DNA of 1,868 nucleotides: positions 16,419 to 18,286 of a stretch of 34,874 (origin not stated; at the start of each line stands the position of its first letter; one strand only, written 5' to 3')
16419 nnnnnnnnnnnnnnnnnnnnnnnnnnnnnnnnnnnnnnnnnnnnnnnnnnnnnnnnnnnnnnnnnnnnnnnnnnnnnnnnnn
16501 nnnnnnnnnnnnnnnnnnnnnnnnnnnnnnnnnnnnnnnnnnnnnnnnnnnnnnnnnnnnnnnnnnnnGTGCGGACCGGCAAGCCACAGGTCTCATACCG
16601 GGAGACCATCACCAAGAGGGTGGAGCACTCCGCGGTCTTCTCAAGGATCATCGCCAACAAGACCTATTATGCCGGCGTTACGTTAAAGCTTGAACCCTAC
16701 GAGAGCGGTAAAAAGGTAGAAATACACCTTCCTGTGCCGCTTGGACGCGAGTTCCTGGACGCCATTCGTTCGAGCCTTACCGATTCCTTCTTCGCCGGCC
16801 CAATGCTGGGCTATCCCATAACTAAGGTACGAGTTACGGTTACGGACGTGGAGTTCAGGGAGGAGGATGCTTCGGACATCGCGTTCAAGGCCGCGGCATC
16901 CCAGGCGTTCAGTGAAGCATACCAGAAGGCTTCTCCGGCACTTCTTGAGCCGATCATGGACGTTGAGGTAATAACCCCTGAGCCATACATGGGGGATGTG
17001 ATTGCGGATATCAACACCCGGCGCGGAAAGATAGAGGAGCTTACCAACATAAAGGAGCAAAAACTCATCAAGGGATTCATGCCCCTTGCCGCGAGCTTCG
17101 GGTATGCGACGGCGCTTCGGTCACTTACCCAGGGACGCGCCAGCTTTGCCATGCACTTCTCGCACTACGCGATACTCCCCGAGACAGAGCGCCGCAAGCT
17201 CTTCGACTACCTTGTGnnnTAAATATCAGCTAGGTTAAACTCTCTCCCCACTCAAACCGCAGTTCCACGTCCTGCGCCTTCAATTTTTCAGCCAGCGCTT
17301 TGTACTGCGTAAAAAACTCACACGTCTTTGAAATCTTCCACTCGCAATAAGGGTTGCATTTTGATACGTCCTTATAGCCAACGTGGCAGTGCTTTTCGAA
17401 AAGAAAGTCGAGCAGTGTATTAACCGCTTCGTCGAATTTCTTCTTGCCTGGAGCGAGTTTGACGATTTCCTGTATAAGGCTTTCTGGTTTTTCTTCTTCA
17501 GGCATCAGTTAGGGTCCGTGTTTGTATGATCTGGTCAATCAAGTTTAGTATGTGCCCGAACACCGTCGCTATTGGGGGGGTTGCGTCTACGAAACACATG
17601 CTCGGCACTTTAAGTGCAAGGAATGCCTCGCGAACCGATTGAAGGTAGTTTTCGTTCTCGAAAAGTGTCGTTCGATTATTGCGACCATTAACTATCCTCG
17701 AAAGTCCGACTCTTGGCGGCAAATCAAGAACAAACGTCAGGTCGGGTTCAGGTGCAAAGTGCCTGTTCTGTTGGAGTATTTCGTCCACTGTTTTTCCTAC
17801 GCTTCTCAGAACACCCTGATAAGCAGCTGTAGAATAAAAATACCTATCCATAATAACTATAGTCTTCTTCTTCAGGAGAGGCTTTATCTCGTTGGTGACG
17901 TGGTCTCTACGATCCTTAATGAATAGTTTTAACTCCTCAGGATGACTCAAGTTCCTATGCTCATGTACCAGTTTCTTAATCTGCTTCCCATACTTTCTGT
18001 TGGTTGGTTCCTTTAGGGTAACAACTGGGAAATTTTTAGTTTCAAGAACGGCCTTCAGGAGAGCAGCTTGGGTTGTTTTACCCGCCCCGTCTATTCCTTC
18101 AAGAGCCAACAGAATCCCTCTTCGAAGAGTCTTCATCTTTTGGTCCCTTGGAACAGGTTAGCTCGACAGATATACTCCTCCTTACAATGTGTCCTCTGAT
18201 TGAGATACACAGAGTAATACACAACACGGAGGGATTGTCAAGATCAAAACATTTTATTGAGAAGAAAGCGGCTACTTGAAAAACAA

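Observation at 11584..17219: Input-less hybrid kinase, CheY, REC-PATAN-pseudoGTPase operon that runs straight into an EF-G gene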

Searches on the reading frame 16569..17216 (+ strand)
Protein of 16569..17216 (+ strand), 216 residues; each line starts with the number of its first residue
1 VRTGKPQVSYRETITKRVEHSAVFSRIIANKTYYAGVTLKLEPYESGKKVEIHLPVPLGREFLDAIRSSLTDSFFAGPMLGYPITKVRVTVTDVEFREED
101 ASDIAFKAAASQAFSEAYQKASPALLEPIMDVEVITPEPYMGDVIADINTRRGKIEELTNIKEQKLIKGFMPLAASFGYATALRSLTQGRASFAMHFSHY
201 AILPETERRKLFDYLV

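Call 33: search_solved_structures(query=window:16569-17216:+, max_evalue=1e-10, show_alignments=5)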
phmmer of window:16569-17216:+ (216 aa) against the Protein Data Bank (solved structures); distinct sequences matched with E-value up to 1e-10: 53.
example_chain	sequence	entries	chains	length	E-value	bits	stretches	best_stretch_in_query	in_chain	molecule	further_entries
4m1k_A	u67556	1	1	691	8.9e-54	185.3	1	3-212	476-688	Elongation factor G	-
4myu_A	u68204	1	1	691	2.4e-53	183.9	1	3-212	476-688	Elongation factor G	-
2bm0_A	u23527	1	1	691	4.4e-53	183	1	3-212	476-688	ELONGATION FACTOR G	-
2bv3_A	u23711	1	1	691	4.4e-53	183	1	3-212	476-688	ELONGATION FACTOR G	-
2bm1_A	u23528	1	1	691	4.5e-53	183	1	3-212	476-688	ELONGATION FACTOR G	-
1dar_A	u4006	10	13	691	4.5e-53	183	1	3-212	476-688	ELONGATION FACTOR G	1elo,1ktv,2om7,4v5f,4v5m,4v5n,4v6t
2j7k_A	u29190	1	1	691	4.5e-53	183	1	3-212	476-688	ELONGATION FACTOR G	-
4w29_AY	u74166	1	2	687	4.6e-53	183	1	3-211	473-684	Elongation factor G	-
4v9j_AY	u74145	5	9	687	4.6e-53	183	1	3-211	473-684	Elongation factor G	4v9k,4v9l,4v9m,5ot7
1efg_A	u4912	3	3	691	4.7e-53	183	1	3-212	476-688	ELONGATION FACTOR G | PROTEIN (ELONGATION FACTOR G)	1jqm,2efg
4v9h_AY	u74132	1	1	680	4.9e-53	182.9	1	3-211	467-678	Elongation factor G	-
4wpo_BZ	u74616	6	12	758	5.4e-53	182.8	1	3-212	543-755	50S ribosomal protein L9,Elongation factor G | Chimera protein of 50S ribosomal protein L9 and Elongation factor G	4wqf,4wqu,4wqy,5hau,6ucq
1fnm_A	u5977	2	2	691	6.2e-53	182.6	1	3-212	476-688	ELONGATION FACTOR G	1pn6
1zn0_B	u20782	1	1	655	8.2e-53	182.2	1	3-211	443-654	ELONGATION FACTOR G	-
3izp_E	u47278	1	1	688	8.7e-53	182.1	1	3-211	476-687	Elongation factor G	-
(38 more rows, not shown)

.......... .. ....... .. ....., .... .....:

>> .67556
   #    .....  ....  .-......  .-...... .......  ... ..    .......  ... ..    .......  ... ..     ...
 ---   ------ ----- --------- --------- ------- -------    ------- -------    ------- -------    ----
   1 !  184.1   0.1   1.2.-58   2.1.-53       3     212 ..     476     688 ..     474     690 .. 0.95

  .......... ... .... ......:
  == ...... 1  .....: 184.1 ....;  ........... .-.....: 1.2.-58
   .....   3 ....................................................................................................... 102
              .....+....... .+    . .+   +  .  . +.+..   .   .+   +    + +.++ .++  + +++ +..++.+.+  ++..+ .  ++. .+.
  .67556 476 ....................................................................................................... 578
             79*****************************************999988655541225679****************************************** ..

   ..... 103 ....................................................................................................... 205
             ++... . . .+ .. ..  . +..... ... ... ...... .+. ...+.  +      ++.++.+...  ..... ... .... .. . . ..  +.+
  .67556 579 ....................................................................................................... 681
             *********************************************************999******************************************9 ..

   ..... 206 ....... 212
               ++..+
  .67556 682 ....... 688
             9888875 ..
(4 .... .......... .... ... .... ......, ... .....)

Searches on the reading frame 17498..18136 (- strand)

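Call 49: search_protein_families(library=pfam, proteins=[window:17498-18136:-], max_evalue=0.00001)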
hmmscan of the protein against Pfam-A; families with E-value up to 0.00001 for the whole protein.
window:17498-18136:- (212 aa): 1 family
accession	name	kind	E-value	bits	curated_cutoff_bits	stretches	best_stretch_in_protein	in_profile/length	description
PF02223.23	Thymidylate_kin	-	1.5e-46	158.9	27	1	12-193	1-182/185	Thymidylate kinase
